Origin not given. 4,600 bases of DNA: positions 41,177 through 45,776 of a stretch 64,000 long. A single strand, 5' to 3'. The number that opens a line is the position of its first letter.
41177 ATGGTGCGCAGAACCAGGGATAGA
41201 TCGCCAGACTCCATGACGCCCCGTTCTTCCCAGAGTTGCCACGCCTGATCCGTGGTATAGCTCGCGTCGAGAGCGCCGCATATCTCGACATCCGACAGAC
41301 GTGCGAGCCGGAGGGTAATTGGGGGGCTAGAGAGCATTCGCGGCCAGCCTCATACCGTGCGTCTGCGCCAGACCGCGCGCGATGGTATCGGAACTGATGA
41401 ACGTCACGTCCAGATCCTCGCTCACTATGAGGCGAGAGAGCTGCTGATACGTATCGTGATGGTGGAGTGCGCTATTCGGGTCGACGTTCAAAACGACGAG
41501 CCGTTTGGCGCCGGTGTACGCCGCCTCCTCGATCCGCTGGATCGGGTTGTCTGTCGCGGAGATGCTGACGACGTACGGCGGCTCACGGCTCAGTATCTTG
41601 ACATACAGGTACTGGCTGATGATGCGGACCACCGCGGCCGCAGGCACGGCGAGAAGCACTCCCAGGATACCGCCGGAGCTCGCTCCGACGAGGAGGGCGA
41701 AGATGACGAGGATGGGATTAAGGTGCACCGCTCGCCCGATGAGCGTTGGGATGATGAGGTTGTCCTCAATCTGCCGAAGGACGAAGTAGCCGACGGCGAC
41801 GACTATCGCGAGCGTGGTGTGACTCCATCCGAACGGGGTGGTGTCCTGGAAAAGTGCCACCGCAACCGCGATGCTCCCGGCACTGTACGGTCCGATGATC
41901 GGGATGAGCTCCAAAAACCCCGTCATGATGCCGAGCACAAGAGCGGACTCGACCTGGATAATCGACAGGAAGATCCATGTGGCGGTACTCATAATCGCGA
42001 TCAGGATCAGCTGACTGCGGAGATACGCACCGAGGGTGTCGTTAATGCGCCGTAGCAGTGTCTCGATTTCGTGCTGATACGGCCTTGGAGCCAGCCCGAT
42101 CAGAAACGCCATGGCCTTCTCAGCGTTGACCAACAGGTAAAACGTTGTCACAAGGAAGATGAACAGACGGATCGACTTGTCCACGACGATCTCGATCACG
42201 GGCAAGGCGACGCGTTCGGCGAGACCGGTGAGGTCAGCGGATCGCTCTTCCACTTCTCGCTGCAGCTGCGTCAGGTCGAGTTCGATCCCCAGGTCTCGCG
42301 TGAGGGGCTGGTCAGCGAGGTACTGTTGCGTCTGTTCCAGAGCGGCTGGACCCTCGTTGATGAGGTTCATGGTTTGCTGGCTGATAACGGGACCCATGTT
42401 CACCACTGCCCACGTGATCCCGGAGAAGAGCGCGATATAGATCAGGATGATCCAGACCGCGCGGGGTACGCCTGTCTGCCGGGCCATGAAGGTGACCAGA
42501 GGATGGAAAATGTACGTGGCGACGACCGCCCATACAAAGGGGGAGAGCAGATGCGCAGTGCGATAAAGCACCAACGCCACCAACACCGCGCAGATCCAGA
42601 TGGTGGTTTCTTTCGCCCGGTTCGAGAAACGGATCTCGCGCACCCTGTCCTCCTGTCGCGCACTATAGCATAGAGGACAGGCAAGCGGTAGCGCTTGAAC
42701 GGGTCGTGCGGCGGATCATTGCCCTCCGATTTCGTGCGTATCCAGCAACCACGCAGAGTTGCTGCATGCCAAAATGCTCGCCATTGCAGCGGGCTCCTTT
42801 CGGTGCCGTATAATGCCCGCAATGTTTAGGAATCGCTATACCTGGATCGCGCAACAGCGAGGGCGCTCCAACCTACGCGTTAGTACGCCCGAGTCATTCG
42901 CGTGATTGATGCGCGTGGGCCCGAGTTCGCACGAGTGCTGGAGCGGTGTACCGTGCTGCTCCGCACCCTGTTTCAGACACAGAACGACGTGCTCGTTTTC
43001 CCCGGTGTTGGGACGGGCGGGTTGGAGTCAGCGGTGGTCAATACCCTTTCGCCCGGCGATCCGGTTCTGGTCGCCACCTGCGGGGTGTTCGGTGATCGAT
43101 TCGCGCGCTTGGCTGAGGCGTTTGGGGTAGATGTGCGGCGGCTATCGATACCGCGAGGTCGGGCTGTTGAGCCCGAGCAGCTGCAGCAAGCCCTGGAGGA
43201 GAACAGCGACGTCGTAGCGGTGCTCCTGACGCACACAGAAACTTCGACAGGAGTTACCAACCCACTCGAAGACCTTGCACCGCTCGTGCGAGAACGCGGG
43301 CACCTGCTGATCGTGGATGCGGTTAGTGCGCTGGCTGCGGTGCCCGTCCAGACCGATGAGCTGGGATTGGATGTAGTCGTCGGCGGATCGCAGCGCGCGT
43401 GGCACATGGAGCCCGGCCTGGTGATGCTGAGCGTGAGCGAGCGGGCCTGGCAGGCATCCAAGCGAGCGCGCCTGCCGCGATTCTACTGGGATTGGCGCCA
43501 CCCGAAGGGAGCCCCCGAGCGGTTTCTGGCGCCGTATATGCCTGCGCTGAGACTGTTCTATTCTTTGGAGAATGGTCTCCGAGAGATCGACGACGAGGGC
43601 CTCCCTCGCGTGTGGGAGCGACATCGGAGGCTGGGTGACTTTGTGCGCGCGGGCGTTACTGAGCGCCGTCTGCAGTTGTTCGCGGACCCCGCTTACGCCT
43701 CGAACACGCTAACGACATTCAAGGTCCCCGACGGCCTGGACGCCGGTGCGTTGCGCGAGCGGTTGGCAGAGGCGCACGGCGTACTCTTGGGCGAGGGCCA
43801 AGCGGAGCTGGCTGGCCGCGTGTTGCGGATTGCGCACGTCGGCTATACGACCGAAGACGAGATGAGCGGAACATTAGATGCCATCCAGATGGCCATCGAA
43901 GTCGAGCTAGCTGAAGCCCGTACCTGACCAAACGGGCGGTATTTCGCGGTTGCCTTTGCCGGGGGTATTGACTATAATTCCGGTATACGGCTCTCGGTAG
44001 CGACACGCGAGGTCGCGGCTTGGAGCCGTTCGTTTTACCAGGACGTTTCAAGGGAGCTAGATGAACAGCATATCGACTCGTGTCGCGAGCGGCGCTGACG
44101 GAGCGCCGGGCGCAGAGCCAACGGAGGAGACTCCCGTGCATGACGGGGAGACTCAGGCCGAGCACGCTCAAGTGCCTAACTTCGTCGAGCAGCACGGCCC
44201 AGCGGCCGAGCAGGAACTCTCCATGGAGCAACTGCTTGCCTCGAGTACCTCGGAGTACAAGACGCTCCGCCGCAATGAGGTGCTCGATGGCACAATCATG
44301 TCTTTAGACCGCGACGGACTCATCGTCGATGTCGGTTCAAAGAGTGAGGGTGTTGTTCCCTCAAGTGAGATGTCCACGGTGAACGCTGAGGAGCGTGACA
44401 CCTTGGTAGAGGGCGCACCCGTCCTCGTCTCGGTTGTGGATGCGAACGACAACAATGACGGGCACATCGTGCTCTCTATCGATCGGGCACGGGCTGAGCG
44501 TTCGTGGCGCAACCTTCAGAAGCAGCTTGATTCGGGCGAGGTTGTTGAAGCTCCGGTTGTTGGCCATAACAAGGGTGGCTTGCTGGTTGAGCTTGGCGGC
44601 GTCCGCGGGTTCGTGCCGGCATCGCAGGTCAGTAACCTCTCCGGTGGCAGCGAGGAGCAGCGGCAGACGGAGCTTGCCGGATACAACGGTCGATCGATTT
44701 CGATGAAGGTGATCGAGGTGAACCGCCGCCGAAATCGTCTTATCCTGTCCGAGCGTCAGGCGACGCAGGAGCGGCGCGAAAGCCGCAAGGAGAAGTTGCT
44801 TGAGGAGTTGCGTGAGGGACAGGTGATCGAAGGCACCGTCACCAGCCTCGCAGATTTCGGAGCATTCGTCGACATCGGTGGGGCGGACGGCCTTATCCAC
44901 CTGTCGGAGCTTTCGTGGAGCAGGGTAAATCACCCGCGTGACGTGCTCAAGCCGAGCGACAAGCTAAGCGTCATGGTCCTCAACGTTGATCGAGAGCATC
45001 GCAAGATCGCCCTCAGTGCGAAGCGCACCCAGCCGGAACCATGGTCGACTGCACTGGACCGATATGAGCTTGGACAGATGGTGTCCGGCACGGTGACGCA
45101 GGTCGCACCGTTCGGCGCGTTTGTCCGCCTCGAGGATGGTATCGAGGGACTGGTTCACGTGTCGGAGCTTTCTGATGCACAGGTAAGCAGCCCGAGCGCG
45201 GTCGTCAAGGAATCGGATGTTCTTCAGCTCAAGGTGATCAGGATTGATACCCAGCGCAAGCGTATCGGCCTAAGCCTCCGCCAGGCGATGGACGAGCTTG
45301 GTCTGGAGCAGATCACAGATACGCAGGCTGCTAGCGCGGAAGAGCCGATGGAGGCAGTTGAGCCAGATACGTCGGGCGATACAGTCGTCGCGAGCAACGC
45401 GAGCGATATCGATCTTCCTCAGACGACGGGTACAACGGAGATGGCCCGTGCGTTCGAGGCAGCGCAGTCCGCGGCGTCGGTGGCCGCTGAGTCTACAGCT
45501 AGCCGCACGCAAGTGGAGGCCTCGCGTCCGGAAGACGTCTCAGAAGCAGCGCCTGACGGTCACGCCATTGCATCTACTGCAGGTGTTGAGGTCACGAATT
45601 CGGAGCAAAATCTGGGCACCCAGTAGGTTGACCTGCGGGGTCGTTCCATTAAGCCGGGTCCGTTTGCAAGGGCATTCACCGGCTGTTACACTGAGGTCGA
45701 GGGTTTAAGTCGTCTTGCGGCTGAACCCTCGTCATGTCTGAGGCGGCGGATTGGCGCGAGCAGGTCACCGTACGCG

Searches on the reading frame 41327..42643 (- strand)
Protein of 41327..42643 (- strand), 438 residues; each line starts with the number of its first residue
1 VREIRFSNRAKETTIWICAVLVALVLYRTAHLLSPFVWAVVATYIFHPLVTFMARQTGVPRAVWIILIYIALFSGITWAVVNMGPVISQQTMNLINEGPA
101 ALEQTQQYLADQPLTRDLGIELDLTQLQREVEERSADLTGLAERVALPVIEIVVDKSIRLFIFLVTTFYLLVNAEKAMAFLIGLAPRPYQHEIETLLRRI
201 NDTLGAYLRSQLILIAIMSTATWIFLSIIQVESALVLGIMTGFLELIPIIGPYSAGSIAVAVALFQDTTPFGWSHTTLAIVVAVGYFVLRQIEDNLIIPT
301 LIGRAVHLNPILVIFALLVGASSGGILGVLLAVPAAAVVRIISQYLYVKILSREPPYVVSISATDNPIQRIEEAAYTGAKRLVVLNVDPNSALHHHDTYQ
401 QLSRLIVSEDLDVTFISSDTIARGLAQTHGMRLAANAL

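Call 59: search_protein_families(library=pfam, proteins=[window:41327-42643:-], max_evalue=0.00001)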
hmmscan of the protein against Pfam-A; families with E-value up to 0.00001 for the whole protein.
window:41327-42643:- (438 aa): 1 family
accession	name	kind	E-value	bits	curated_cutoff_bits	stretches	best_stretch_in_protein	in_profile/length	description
PF01594.21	AI-2E_transport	-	2.7e-61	208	34.3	1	16-345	5-325/327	AI-2E family transporter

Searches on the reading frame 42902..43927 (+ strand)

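Call 60: search_protein_families(library=pfam, proteins=[window:42902-43927:+], max_evalue=0.00001)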
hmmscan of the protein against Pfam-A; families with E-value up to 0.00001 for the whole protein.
window:42902-43927:+ (341 aa): 1 family
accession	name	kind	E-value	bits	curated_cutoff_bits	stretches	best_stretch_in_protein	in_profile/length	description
PF00266.25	Aminotran_5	-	3.3e-19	69.6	21.5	1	6-301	38-340/371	Aminotransferase class-V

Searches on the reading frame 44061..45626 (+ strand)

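Call 60: search_protein_families(library=pfam, proteins=[window:44061-45626:+], max_evalue=0.00001)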
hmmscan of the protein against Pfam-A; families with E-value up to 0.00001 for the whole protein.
window:44061-45626:+ (521 aa): 4 families
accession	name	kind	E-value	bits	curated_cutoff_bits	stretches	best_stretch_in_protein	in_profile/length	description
PF00575.29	S1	-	2.2e-65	217.5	22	4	250-321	2-74/74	S1 RNA binding domain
PF23459.1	S1_RRP5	-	4.7e-20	72.4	27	1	337-406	3-72/72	RRP5 S1 domain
PF17092.11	PCB_OB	-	4e-07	31.2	27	0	316-408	8-107/111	Penicillin-binding protein OB-like domain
PF09883.16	DUF2110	-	2.1e-06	28.4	23.2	0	72-133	4-69/87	DUF2110 central domain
